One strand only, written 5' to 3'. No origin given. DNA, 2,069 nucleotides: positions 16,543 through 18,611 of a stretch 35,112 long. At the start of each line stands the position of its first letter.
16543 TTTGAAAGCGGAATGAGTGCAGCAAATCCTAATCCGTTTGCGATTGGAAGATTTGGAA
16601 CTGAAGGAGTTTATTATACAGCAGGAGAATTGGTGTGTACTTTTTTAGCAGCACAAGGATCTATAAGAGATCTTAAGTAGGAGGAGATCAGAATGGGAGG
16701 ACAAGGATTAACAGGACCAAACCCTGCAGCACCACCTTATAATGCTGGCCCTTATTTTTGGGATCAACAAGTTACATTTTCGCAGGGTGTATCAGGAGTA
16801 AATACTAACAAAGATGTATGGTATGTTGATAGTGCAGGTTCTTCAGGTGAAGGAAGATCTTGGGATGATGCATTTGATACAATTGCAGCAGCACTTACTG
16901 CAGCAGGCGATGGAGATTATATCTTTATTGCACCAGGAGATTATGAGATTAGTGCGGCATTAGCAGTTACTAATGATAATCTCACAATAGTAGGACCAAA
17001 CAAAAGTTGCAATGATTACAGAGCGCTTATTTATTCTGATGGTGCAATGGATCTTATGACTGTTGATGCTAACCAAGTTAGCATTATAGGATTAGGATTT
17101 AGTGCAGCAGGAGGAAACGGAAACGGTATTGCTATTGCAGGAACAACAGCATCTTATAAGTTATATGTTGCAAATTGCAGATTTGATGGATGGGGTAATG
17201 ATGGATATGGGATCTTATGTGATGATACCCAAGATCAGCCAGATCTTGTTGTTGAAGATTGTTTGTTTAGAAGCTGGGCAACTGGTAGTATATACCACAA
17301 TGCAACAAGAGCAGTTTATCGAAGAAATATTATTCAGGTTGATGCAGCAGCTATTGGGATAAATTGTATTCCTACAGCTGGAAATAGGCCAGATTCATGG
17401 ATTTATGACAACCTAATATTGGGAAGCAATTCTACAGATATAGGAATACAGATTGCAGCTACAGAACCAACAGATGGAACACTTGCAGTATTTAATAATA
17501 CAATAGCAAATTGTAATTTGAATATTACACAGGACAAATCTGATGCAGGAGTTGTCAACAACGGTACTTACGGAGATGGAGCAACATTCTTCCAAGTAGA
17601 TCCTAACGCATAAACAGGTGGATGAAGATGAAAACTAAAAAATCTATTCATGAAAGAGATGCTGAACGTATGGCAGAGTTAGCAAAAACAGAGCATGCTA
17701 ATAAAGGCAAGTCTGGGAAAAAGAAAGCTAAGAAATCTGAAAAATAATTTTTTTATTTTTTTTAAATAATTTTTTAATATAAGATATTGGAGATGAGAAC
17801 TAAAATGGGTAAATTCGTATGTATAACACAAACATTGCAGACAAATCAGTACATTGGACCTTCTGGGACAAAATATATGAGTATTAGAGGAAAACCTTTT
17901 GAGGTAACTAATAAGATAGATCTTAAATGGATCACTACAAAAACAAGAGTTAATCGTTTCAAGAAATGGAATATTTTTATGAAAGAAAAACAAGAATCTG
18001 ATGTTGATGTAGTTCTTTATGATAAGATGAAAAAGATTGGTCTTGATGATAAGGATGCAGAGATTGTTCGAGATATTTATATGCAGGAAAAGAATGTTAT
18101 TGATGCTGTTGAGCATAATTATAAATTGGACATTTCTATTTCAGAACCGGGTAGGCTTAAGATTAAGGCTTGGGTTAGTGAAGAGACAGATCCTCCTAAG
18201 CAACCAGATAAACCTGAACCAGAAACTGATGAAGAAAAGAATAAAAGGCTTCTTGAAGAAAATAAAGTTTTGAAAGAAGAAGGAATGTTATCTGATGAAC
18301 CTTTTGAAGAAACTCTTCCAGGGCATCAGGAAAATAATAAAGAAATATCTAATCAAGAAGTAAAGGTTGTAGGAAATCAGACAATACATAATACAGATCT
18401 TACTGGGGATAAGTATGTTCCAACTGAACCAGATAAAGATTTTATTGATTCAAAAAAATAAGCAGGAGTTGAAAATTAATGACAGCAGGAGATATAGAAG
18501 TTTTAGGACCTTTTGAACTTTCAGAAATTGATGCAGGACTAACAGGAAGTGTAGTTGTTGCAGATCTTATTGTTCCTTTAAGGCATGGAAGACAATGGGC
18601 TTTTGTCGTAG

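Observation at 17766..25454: Self-contained operon of exported proteins wedged between capsid and neck genes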

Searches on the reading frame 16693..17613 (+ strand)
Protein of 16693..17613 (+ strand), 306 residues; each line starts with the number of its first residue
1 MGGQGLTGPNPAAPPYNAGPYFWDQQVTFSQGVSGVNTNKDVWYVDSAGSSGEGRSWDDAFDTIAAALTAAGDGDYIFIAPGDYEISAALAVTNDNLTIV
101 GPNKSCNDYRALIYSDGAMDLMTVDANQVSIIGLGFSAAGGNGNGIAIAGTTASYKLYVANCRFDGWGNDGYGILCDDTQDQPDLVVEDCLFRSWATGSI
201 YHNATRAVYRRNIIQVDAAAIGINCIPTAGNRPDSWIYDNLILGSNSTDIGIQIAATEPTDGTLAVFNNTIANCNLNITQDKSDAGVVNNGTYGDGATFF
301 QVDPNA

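Call 7: search_protein_families(library=pfam, proteins=[window:16693-17613:+], max_evalue=0.01)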
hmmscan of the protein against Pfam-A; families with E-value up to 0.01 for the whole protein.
window:16693-17613:+ (306 aa): 1 family
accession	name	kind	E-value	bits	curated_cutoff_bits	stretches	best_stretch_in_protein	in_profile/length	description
PF16318.11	DUF4957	-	0.0056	17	30.8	0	82-197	1-116/142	Domain of unknown function (DUF4957)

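Call 8: search_protein_families(library=phrogs, proteins=[window:16693-17613:+], max_evalue=0.01)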
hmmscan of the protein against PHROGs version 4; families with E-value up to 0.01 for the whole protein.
window:16693-17613:+ (306 aa): 0 families

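Call 33: search_protein_families(library=pfam, proteins=[window:16693-17613:+], max_evalue=10)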
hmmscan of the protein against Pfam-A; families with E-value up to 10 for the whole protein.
window:16693-17613:+ (306 aa): 1 family
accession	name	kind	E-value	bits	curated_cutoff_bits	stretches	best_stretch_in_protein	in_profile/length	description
PF16318.11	DUF4957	-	0.0056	17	30.8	1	82-197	1-116/142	Domain of unknown function (DUF4957)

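Call 100: search_protein_families(library=ncbifam, proteins=[window:16693-17613:+], max_evalue=0.05)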
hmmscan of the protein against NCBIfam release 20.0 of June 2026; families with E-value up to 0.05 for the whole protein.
window:16693-17613:+ (306 aa): 3 families
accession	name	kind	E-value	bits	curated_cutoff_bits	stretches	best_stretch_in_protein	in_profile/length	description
TIGR03805.1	beta_helix_1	subfamily_domain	6.6e-09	35.3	141.5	1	65-291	2-221/314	parallel beta-helix domain-containing protein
TIGR04247.1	NosD_copper_fam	subfamily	1.9e-06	26.7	300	1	64-163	1-92/377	nitrous oxide reductase family maturation protein NosD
NF047854.1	LIC10774_subfam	equivalog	0.00069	18.6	380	1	40-86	58-105/358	LIC10774/LIC10365 family surface protein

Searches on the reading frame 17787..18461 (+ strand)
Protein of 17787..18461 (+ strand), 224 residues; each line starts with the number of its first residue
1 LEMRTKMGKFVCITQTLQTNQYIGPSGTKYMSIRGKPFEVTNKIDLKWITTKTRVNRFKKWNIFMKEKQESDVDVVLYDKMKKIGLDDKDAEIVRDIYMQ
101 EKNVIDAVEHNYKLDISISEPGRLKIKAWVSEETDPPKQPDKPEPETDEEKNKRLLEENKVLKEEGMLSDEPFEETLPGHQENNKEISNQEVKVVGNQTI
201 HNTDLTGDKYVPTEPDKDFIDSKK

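Call 7: search_protein_families(library=pfam, proteins=[window:17787-18461:+], max_evalue=0.01)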
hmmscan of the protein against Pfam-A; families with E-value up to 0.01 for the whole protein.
window:17787-18461:+ (224 aa): 0 families

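Call 8: search_protein_families(library=phrogs, proteins=[window:17787-18461:+], max_evalue=0.01)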
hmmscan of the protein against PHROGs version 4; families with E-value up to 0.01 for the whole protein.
window:17787-18461:+ (224 aa): 0 families

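Call 33: search_protein_families(library=pfam, proteins=[window:17787-18461:+], max_evalue=10)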
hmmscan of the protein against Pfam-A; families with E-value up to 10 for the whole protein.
window:17787-18461:+ (224 aa): 0 families

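Call 100: search_protein_families(library=ncbifam, proteins=[window:17805-18461:+], max_evalue=0.05)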
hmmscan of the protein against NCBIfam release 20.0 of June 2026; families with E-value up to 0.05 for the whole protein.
window:17805-18461:+ (218 aa): 0 families

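Call 101: search_protein_families(library=padloc, proteins=[window:17805-18461:+], max_evalue=0.01)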
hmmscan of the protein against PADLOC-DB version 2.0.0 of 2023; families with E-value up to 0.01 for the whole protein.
window:17805-18461:+ (218 aa): 0 families
